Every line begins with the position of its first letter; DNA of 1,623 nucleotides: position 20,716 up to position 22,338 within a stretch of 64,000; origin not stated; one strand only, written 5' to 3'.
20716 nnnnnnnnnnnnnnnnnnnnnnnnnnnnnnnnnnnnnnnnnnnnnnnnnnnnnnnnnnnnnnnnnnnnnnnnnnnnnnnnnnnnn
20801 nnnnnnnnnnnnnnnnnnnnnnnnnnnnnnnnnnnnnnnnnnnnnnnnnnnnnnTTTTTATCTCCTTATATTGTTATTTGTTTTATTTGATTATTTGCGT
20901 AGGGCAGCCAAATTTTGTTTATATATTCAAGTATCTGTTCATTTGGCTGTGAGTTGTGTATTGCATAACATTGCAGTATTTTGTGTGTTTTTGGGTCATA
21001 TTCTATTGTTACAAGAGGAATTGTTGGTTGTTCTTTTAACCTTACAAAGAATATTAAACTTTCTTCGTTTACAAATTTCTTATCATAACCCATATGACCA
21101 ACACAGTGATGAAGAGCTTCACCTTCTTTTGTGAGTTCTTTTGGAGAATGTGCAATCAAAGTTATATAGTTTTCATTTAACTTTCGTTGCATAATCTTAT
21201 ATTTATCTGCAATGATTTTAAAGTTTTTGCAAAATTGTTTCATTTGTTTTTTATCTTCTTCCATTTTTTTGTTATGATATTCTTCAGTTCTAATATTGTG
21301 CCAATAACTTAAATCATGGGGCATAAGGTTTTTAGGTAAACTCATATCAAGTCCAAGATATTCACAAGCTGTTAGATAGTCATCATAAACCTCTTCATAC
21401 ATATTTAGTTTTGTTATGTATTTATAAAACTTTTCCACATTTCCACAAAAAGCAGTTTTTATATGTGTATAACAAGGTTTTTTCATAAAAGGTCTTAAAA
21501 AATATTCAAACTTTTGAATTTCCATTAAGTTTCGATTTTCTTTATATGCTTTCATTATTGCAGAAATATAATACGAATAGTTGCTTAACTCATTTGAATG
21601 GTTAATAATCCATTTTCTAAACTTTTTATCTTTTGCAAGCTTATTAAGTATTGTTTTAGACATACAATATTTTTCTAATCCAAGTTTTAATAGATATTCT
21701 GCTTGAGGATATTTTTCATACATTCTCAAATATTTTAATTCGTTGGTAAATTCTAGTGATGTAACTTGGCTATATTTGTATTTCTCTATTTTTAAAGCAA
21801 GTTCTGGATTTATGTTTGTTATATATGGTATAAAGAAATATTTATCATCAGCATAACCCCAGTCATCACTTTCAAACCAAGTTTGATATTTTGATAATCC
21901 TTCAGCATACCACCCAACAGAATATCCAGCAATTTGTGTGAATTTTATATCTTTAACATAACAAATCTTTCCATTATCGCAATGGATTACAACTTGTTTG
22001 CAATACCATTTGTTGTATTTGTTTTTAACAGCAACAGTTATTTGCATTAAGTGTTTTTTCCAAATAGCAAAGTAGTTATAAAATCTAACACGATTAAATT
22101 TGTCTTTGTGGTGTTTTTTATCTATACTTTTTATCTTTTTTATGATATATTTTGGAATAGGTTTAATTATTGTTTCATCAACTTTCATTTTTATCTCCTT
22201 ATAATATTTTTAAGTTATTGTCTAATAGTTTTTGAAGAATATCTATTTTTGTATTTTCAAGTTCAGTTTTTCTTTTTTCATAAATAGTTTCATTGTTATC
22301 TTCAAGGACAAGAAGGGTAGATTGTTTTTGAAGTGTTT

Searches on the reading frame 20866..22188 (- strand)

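Call 39: search_protein_families(library=ncbifam, proteins=[window:20866-22188:-], max_evalue=0.00001)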
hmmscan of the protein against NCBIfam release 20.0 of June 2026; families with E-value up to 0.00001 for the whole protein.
window:20866-22188:- (440 aa): 0 families

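Call 43: search_protein_families(library=pfam, proteins=[window:20866-22188:-], max_evalue=0.00001)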
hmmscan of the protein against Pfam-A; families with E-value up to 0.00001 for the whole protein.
window:20866-22188:- (440 aa): 1 family
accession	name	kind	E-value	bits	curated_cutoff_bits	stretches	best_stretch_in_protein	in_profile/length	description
PF14284.11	PcfJ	-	4.7e-28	98.3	25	1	268-418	2-141/147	PcfJ-like protein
